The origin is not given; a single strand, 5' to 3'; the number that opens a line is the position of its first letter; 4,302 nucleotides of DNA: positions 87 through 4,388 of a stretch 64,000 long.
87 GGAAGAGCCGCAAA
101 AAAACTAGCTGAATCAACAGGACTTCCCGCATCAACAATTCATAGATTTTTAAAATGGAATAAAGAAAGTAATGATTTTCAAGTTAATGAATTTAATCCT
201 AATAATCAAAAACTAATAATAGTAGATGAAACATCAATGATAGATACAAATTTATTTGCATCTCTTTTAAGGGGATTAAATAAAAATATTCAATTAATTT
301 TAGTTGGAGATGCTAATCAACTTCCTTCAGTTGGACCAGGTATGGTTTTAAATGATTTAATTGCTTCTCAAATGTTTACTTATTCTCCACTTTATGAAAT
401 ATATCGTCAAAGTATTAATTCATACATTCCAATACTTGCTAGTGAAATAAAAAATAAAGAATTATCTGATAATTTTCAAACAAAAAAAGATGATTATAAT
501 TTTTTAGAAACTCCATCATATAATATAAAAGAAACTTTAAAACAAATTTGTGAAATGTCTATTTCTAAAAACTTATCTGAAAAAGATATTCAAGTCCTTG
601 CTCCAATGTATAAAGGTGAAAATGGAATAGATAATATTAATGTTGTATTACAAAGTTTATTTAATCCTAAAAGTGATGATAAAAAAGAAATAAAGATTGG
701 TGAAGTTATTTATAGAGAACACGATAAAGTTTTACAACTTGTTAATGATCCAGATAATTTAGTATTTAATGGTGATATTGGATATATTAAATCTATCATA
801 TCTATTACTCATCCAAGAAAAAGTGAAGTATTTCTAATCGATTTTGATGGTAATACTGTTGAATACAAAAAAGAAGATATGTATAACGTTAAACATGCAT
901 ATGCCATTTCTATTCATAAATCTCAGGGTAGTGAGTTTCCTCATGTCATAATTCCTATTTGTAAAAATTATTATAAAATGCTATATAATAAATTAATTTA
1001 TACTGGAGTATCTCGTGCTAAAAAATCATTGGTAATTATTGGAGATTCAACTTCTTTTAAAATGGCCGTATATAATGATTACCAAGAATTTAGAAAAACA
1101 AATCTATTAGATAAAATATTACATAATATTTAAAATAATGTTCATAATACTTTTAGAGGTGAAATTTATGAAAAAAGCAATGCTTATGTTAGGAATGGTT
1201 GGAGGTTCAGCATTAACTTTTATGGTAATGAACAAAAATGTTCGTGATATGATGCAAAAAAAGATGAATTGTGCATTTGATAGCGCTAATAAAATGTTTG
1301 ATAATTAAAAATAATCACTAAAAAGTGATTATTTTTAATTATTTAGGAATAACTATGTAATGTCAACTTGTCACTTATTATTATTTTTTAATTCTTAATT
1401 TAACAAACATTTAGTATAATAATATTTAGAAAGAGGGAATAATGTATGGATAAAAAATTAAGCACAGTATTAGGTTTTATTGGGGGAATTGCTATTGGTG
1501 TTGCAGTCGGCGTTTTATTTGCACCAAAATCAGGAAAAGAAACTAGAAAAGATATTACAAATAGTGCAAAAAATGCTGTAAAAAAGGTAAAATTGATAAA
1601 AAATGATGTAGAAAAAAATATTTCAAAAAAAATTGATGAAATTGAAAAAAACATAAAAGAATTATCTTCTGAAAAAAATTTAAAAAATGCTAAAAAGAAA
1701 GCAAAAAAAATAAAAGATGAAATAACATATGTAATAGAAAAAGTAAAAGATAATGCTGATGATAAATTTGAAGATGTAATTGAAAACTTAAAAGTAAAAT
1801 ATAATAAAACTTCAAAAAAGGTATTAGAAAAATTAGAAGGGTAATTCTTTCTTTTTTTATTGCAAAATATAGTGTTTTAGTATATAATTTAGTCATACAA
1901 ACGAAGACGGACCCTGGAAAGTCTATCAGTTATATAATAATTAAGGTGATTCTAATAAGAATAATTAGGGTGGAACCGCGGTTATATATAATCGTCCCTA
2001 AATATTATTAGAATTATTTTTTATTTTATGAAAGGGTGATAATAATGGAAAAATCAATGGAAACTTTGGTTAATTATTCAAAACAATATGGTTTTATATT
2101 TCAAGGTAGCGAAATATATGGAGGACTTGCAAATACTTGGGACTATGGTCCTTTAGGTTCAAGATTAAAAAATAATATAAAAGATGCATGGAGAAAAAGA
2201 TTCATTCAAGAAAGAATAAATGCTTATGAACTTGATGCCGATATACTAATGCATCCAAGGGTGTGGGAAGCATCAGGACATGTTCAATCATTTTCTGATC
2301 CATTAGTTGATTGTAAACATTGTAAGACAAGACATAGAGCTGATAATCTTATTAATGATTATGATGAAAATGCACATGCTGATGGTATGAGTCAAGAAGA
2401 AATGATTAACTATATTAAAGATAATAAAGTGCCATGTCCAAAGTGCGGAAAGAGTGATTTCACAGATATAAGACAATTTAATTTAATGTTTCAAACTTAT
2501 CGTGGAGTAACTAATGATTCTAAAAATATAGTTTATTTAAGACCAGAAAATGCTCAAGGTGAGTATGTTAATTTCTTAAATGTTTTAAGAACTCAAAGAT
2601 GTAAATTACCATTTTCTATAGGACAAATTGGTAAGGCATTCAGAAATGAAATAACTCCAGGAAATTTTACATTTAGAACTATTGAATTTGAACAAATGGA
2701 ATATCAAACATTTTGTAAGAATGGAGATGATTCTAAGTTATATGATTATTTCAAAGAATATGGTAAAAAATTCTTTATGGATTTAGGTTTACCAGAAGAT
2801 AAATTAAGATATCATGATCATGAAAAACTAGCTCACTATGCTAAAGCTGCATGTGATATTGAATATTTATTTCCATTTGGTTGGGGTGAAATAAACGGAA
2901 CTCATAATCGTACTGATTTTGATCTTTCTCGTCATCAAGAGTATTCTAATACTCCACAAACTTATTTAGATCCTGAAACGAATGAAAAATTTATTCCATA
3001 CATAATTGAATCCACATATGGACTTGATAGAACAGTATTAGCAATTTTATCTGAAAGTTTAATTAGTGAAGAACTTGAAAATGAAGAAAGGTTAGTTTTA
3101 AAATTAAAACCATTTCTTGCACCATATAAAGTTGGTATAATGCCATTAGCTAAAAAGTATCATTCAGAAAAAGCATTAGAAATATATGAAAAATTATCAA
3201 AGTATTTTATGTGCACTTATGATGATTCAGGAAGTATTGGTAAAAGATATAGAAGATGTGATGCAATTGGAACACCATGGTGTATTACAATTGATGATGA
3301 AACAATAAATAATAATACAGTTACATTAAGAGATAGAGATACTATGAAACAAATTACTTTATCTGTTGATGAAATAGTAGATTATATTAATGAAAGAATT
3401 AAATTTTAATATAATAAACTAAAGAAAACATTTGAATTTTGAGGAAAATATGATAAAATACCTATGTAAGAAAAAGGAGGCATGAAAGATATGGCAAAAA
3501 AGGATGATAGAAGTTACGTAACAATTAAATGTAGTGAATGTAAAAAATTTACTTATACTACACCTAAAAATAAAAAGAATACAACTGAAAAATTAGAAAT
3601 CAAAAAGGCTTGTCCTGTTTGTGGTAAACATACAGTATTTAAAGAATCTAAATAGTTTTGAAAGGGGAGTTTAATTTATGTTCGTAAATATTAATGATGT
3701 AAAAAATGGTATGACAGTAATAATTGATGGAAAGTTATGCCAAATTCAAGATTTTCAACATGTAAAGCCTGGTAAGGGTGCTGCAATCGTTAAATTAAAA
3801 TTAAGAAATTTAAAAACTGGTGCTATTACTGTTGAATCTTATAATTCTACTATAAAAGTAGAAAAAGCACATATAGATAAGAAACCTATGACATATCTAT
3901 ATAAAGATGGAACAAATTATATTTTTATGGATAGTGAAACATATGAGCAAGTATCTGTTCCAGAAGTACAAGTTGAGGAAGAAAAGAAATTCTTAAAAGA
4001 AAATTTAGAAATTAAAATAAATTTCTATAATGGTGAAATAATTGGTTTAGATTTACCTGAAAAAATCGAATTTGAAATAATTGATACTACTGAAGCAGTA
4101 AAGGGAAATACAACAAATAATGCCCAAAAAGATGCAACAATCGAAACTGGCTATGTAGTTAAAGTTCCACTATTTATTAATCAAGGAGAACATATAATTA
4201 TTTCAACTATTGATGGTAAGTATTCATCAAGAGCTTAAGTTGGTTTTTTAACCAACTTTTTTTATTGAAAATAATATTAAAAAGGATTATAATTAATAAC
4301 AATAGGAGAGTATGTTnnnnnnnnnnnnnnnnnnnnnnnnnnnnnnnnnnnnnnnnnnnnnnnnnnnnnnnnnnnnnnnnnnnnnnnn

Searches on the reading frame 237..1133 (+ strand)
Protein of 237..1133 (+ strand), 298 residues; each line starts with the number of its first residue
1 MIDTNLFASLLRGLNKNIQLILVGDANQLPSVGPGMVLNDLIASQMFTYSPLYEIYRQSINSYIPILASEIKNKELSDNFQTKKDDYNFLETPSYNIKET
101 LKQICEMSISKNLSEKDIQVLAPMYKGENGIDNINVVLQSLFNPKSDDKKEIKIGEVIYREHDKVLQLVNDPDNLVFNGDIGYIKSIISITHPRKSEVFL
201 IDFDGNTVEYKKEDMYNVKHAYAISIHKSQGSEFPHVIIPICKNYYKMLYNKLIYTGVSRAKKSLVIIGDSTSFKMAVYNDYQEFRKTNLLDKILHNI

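Call 14: find_encoding_contigs(protein=window:237-1133:+, flank=10000, max_places=1)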
Protein window:237-1133:+ (298 aa): no gene with exactly this product is on record in the collection.

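Call 66: search_protein_families(library=pfam, proteins=[window:237-1133:+], max_evalue=0.001)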
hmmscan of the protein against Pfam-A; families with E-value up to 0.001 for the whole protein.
window:237-1133:+ (298 aa): 6 families
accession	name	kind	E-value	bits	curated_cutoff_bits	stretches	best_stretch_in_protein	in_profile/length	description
PF18335.7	SH3_13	-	2.8e-19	69.1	41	1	134-193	1-55/65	ATP-dependent RecD-like DNA helicase SH3 domain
PF13538.12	UvrD_C_2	-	1.9e-18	66.5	27.4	1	220-268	1-52/52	UvrD-like helicase C-terminal domain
PF13604.12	AAA_30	-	1.7e-09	38.1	27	1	1-77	99-174/191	AAA domain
PF13245.12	AAA_19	-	3.4e-06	27.7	25.1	1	1-34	101-134/134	AAA domain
PF01443.25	Viral_helicase1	-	4.4e-05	23.8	21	1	212-268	173-227/228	Viral superfamily 1 RNA helicase core domain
PF13361.12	UvrD_C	-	0.00075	19.4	25.6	0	45-268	168-346/350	UvrD-like helicase C-terminal domain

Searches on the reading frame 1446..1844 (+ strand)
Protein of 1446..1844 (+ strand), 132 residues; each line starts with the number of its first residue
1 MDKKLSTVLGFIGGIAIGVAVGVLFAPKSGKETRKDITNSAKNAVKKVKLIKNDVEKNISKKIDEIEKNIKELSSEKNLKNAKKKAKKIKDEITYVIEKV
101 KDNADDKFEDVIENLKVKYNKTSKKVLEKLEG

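Call 66: search_protein_families(library=pfam, proteins=[window:1446-1844:+], max_evalue=0.001)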
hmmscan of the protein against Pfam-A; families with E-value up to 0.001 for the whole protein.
window:1446-1844:+ (132 aa): 2 families
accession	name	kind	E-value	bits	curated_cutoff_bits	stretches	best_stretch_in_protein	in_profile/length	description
PF12732.12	YtxH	-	3.1e-20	72.8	37.5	1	8-71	1-71/71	YtxH-like protein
PF06825.17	HSBP1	-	0.00045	20.4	28.6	0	58-77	31-50/51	Heat shock factor binding protein 1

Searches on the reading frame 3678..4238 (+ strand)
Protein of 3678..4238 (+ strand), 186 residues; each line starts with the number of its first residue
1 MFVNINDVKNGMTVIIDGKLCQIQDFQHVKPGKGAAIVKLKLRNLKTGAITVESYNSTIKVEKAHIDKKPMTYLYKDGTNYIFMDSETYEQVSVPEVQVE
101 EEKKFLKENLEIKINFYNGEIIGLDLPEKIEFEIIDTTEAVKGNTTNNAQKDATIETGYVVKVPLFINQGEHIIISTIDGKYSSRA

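Call 66: search_protein_families(library=pfam, proteins=[window:3678-4238:+], max_evalue=0.001)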
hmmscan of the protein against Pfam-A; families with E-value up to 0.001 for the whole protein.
window:3678-4238:+ (186 aa): 3 families
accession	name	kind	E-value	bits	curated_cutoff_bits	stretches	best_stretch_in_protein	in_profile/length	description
PF01132.26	EFP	-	2.9e-24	85.2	27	1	69-122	1-54/54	Elongation factor P (EF-P) OB domain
PF08207.18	EFP_N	-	4.1e-23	81.6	23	1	5-61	2-58/58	Elongation factor P (EF-P) KOW-like domain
PF09285.17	Elong-fact-P_C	-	1.5e-21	76.2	25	1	130-185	1-56/56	Elongation factor P, C-terminal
